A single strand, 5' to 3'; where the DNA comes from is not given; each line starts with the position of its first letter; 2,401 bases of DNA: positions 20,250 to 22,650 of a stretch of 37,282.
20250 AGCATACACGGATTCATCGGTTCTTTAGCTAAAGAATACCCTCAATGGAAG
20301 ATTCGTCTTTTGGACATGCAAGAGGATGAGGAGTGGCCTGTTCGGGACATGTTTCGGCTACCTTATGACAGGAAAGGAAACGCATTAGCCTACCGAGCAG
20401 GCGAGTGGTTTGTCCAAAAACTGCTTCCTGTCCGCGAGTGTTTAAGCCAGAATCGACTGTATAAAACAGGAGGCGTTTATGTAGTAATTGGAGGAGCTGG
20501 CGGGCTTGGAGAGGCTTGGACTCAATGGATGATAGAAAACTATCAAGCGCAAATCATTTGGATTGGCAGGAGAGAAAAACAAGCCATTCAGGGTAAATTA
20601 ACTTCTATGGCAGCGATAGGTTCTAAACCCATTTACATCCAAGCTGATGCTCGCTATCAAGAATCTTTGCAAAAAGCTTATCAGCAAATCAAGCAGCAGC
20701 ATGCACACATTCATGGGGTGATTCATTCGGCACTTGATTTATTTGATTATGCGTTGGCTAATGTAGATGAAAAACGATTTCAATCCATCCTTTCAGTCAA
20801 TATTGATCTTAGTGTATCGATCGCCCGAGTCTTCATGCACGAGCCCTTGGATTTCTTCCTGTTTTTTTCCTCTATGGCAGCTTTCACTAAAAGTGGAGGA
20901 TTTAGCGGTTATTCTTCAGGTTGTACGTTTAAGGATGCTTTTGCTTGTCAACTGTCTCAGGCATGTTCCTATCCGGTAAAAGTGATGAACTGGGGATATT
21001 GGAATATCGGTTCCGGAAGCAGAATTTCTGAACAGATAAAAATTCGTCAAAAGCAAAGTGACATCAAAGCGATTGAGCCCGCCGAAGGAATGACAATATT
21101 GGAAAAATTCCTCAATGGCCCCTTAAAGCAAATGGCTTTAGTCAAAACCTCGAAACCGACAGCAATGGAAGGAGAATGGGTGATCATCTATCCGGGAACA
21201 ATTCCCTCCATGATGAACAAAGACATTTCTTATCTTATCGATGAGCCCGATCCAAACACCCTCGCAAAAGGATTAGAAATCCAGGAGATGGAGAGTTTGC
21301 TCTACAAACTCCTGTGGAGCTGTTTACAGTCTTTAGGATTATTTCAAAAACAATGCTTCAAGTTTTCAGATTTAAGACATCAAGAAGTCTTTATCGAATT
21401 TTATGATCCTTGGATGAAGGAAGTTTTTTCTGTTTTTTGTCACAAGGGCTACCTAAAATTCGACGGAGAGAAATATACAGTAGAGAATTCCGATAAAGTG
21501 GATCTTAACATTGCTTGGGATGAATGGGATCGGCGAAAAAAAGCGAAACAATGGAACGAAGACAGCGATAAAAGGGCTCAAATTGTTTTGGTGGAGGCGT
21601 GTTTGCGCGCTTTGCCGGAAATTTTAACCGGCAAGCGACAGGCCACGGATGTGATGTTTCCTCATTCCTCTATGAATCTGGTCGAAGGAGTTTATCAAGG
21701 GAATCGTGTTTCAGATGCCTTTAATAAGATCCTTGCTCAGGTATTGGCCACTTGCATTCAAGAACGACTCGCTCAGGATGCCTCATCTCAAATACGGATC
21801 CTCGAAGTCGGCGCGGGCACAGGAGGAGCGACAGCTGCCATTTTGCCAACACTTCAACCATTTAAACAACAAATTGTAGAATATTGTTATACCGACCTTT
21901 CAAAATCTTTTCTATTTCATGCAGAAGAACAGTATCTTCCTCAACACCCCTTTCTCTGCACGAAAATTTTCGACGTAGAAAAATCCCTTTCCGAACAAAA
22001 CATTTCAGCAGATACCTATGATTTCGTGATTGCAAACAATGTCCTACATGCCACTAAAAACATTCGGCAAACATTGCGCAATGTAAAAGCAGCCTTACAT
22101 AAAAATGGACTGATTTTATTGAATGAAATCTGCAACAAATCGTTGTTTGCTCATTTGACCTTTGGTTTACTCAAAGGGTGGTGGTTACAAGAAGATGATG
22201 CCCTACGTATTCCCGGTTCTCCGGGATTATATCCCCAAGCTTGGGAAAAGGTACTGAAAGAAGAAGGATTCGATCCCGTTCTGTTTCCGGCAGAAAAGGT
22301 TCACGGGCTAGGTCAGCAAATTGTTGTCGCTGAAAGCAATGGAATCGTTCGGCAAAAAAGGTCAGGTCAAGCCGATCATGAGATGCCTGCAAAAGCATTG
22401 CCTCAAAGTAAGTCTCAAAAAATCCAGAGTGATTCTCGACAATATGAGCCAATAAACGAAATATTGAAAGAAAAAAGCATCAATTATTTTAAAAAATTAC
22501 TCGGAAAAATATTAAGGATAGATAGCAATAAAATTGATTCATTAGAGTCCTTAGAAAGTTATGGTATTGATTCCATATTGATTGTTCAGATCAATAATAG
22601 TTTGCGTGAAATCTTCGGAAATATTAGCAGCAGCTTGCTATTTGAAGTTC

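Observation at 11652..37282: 8.1-kb KR-ACP-KS-DH-KR-ACP-KS supermodule repeated 2+ times, separated by variable single modules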

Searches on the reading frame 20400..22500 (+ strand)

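Call 8: search_protein_families(library=pfam, proteins=[window:20400-22500:+], max_evalue=0.001)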
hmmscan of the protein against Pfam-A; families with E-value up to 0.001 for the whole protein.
window:20400-22500:+ (700 aa): 9 families
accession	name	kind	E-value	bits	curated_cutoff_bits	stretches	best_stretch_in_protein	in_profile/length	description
PF08659.16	KR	-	6.7e-35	121.1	22.6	1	25-202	1-179/180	KR domain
PF08242.18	Methyltransf_12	-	5.4e-18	66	30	1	468-572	1-98/98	Methyltransferase domain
PF13489.12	Methyltransf_23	-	1.8e-12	47.7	27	1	455-625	14-160/164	Methyltransferase domain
PF00106.31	adh_short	-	2e-10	40.9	26.6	1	27-187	3-165/195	short chain dehydrogenase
PF13847.12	Methyltransf_31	-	1.4e-07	31.7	27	1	463-586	3-122/145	Methyltransferase domain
PF08241.18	Methyltransf_11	-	2e-07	32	21.2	1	468-573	1-94/95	Methyltransferase domain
PF13649.12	Methyltransf_25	-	5.7e-07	30.6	27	1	467-570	1-97/97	Methyltransferase domain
PF13561.12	adh_short_C2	-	7.2e-05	22.9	27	1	35-142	7-112/236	Enoyl-(Acyl carrier protein) reductase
PF18648.8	ADPRTs_Tse2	-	0.00086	20.4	26.6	0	195-244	78-127/137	Tse2 ADP-ribosyltransferase toxin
